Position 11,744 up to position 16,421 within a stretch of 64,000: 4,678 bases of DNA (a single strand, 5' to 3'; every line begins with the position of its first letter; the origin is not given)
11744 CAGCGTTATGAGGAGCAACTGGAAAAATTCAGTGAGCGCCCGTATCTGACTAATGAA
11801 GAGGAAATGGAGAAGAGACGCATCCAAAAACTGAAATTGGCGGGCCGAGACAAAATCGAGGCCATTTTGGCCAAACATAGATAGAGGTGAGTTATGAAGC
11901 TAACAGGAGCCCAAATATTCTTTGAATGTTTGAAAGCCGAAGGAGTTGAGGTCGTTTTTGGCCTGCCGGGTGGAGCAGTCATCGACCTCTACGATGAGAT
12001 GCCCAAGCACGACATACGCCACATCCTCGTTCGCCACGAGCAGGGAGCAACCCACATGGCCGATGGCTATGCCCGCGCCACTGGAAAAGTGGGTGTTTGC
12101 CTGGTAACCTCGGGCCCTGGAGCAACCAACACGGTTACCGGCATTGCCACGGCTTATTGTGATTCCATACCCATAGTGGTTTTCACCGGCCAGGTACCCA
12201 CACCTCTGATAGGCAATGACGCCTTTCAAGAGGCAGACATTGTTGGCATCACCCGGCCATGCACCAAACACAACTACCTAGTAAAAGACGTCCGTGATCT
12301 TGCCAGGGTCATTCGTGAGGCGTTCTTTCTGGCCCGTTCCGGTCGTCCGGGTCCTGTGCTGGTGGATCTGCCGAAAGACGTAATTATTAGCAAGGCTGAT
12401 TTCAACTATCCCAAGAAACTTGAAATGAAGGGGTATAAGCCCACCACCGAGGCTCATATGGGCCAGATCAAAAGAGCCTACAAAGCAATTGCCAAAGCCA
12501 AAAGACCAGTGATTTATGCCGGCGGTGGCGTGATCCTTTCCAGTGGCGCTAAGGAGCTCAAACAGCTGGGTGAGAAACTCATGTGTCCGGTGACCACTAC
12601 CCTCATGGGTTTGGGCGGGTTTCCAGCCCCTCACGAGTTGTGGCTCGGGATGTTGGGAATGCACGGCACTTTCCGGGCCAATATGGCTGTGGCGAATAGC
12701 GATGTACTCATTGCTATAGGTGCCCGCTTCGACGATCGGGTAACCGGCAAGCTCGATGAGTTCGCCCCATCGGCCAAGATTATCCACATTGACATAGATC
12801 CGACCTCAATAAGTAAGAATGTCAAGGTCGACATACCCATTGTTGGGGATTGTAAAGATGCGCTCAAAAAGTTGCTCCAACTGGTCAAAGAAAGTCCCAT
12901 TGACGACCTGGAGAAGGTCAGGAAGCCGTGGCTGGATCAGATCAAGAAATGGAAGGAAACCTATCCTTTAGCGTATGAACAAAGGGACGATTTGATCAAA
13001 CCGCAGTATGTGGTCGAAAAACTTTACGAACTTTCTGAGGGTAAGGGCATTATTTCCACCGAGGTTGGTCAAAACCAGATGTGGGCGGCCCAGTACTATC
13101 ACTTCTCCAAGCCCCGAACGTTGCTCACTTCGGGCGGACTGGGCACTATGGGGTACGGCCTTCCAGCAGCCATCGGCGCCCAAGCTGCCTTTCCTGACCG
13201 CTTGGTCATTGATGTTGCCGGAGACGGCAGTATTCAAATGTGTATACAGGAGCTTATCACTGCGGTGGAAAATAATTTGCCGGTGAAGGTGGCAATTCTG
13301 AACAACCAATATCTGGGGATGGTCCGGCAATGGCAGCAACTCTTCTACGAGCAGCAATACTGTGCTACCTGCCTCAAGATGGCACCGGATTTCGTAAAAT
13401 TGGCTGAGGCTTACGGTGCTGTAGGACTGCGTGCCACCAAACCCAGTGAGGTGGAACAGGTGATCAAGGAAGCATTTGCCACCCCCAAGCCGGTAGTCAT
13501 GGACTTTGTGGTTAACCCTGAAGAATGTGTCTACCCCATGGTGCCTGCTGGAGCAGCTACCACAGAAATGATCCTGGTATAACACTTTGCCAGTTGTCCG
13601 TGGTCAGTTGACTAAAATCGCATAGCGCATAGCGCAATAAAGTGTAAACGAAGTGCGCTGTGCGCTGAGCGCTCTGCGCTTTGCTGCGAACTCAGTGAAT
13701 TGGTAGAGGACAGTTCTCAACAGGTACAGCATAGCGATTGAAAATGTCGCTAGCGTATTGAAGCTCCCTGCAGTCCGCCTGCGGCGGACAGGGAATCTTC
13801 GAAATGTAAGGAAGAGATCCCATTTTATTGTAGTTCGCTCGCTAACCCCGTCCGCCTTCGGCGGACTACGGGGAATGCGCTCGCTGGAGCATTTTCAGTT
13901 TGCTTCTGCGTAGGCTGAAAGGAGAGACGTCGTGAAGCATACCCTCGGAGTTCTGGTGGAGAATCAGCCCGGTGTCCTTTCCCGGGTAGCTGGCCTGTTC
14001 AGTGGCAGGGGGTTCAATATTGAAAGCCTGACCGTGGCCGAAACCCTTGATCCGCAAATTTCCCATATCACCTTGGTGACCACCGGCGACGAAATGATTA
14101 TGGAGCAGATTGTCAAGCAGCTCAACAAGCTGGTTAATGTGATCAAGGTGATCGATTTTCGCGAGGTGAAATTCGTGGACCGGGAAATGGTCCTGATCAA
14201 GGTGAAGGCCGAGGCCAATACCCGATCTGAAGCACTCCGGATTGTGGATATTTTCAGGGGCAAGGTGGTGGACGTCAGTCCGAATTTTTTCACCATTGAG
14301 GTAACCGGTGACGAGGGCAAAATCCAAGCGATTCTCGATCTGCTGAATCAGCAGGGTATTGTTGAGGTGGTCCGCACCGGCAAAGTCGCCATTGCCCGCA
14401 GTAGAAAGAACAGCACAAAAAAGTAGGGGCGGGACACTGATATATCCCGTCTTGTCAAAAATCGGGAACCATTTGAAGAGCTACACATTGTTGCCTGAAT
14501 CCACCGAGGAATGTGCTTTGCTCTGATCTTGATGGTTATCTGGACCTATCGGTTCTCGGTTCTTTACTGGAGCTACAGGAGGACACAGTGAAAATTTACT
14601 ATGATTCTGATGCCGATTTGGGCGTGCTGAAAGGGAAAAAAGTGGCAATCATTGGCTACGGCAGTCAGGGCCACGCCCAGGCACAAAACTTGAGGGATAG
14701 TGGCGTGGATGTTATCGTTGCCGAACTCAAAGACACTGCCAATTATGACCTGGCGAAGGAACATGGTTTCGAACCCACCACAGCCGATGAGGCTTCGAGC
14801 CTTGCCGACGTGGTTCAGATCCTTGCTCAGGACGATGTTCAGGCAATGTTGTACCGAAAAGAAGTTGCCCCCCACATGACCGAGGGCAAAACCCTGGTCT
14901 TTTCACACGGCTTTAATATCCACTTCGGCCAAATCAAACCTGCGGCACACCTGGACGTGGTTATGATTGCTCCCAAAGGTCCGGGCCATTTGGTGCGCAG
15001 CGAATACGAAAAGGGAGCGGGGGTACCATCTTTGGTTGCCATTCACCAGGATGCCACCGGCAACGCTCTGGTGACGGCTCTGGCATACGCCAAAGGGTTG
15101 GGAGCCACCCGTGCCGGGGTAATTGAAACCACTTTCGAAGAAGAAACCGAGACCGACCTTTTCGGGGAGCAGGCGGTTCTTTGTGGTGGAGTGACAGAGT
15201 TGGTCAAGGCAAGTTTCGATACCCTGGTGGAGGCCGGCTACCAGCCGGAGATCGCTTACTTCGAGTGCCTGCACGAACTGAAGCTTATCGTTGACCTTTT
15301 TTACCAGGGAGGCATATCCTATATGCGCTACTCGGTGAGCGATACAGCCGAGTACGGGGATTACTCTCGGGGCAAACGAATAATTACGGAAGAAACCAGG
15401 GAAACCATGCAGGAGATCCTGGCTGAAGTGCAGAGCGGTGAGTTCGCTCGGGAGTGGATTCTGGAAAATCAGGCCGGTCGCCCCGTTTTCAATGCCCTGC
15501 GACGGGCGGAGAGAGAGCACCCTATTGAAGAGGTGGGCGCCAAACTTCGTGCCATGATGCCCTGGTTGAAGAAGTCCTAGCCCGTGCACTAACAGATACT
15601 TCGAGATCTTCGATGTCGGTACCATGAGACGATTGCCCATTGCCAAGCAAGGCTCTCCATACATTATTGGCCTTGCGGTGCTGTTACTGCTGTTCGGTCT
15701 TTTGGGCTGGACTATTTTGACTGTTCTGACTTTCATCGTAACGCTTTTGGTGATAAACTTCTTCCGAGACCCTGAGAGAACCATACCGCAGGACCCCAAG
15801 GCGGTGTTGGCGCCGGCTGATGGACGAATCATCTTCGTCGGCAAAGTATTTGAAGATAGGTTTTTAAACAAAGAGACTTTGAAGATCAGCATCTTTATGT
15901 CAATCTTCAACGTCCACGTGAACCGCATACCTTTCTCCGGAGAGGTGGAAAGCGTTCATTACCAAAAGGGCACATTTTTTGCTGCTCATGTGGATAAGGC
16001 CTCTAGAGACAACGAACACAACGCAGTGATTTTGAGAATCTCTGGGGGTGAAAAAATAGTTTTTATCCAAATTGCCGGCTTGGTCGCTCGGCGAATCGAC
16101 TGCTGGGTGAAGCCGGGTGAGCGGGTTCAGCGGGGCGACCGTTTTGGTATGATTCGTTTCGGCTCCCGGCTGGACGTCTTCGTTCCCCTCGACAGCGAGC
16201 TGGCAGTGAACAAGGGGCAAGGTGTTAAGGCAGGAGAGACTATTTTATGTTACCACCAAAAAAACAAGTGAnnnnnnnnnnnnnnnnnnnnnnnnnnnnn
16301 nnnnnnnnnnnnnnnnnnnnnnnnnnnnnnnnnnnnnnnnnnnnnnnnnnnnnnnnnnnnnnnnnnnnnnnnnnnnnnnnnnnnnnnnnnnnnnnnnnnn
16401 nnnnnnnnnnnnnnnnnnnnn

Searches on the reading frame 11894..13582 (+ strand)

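Call 7: search_protein_families(library=ncbifam, proteins=[window:11894-13582:+])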
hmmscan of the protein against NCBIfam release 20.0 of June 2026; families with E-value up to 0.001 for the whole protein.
window:11894-13582:+ (562 aa): 54 families (the best 25 are shown)
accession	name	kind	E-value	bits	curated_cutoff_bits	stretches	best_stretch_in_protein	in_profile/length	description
NF004710.0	PRK06048.1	equivalog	2.2e-274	911.1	976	1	2-560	7-557/561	acetolactate synthase large subunit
TIGR00118.1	acolac_lg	equivalog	1e-260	866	538.35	1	3-561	1-555/557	biosynthetic-type acetolactate synthase large subunit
NF006581.0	PRK09107.1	equivalog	2.2e-242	805.6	974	1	2-561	10-574/595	acetolactate synthase 3 large subunit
NF005409.0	PRK06965.1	equivalog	3.1e-237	788.7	1035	1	3-561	21-582/587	acetolactate synthase 3 catalytic subunit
NF005228.0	PRK06725.1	equivalog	5.1e-237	787.6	991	1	2-561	15-566/571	acetolactate synthase large subunit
NF006319.0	PRK08527.1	equivalog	2.7e-236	785.4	905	1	1-561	2-559/565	acetolactate synthase large subunit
NF005860.0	PRK07789.1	equivalog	3.4e-232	772.1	881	1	2-559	33-597/615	acetolactate synthase large subunit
NF005824.0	PRK07710.1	equivalog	2.1e-231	769.2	976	1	2-560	16-568/573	acetolactate synthase large subunit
NF005058.0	PRK06466.1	equivalog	1.2e-224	747.1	951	1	2-561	3-568/574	acetolactate synthase 3 large subunit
NF005651.0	PRK07418.1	subfamily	1.6e-223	743.4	942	1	2-560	18-579/617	acetolactate synthase large subunit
NF004919.0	PRK06276.1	equivalog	2.2e-221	736.2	866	1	4-560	2-557/582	acetolactate synthase large subunit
NF006525.0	PRK08979.1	equivalog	3.7e-220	732.2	1084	1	2-561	3-566/572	acetolactate synthase 3 large subunit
NF005936.0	PRK07979.1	equivalog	1.5e-214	713.6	1080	1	3-561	4-568/574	acetolactate synthase 3 large subunit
NF005364.0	PRK06882.1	equivalog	1.6e-212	706.9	1083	1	2-561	3-566/574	acetolactate synthase 3 large subunit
NF006524.0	PRK08978.1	equivalog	5.8e-202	671.8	738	1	4-560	2-544/548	acetolactate synthase 2 catalytic subunit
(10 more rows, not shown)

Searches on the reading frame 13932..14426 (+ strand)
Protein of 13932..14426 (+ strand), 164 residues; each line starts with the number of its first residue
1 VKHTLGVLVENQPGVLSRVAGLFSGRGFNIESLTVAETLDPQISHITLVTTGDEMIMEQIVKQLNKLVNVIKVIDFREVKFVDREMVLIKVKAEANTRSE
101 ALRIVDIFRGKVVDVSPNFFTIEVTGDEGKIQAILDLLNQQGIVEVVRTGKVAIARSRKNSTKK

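Call 7: search_protein_families(library=ncbifam, proteins=[window:13932-14426:+])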
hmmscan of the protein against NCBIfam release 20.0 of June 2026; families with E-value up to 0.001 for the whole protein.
window:13932-14426:+ (164 aa): 6 families
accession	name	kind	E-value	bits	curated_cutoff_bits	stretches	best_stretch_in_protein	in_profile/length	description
NF008864.0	PRK11895.1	equivalog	1.1e-68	230.1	119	1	1-161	2-162/164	acetolactate synthase small subunit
TIGR00119.1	acolac_sm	equivalog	9.2e-61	204.4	56.9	1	1-157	1-157/158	acetolactate synthase small subunit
NF006036.0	PRK08178.1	equivalog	3.4e-14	52.7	128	1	4-77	16-88/102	acetolactate synthase small subunit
NF005233.0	PRK06737.1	equivalog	4e-13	49.3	102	1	1-73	1-73/76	ACT domain-containing protein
NF008362.0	PRK11152.1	equivalog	1.4e-08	34.5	68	1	1-73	2-73/85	acetolactate synthase 2 small subunit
NF010078.0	PRK13562.1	equivalog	1.2e-06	28.4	96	1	1-74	1-75/84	ACT domain-containing protein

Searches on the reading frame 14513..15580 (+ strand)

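Call 7: search_protein_families(library=ncbifam, proteins=[window:14513-15580:+])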
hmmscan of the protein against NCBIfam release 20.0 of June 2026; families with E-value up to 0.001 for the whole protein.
window:14513-15580:+ (355 aa): 9 families
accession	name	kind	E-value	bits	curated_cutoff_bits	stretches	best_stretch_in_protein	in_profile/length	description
NF004017.0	PRK05479.1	equivalog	2.7e-166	552.4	336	1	26-354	2-330/337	ketol-acid reductoisomerase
NF009940.0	PRK13403.1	equivalog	2.2e-152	506.7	406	1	27-353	2-327/335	ketol-acid reductoisomerase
TIGR00465.1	ilvC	equivalog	2.7e-138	460.2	226.15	1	39-353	1-314/314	ketol-acid reductoisomerase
NF003557.0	PRK05225.1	equivalog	3.1e-62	210.7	713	2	35-225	31-227/491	ketol-acid reductoisomerase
TIGR00936.1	ahcY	equivalog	2.9e-07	29.6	497.6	1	38-106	202-268/416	adenosylhomocysteinase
NF043037.1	ThreonDh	equivalog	4.2e-07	29.7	350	1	42-132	3-96/297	L-threonate dehydrogenase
NF004005.0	PRK05476.2-3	equivalog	2.8e-06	26.4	275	1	38-128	205-291/418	adenosylhomocysteinase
NF006409.0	PRK08655.1-3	equivalog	0.00017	21.2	310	1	43-128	2-87/290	prephenate dehydrogenase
NF004009.0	PRK05476.3-2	equivalog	0.00057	18.8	485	1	39-101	269-330/487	adenosylhomocysteinase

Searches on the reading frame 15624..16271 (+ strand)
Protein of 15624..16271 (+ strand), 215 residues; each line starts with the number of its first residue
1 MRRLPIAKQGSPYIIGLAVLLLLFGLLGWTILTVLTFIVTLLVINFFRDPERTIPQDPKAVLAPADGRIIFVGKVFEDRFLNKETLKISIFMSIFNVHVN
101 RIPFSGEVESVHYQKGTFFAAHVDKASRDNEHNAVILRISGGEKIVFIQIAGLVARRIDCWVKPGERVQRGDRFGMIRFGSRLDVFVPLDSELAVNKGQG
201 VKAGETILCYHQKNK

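Call 7: search_protein_families(library=ncbifam, proteins=[window:15624-16271:+])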
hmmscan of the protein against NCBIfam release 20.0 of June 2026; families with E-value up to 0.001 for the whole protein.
window:15624-16271:+ (215 aa): 11 families
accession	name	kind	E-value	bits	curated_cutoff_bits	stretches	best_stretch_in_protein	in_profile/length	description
NF003678.0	PRK05305.1-2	equivalog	1.1e-82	276.5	225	1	3-210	5-216/218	phosphatidylserine decarboxylase family protein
NF003680.0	PRK05305.1-5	equivalog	2.3e-72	242.8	262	1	6-209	10-212/217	phosphatidylserine decarboxylase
NF003677.0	PRK05305.1-1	equivalog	9.2e-71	237.8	315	1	4-213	12-222/232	phosphatidylserine decarboxylase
NF003679.0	PRK05305.1-3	equivalog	4.4e-67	226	252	1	6-209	27-231/234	phosphatidylserine decarboxylase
TIGR00164.2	AS_decarb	equivalog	1.1e-60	204.6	230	1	12-212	6-212/215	archaetidylserine decarboxylase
NF003685.0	PRK05305.2-5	equivalog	2.8e-60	203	183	1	7-213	3-195/198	phosphatidylserine decarboxylase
NF003682.0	PRK05305.2-2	equivalog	3.6e-60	203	284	1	17-209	20-210/212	phosphatidylserine decarboxylase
NF003684.0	PRK05305.2-4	equivalog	1.3e-57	195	317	1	6-213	9-216/228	phosphatidylserine decarboxylase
NF003681.0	PRK05305.2-1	equivalog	2.4e-56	190.7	377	1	6-213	11-220/231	phosphatidylserine decarboxylase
NF003683.0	PRK05305.2-3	equivalog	3.5e-47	160.4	244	1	6-208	7-200/204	phosphatidylserine decarboxylase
NF038088.1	anchor_synt_D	exception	1.1e-41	142.5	240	1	22-208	16-192/194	protein sorting system archaetidylserine decarboxylase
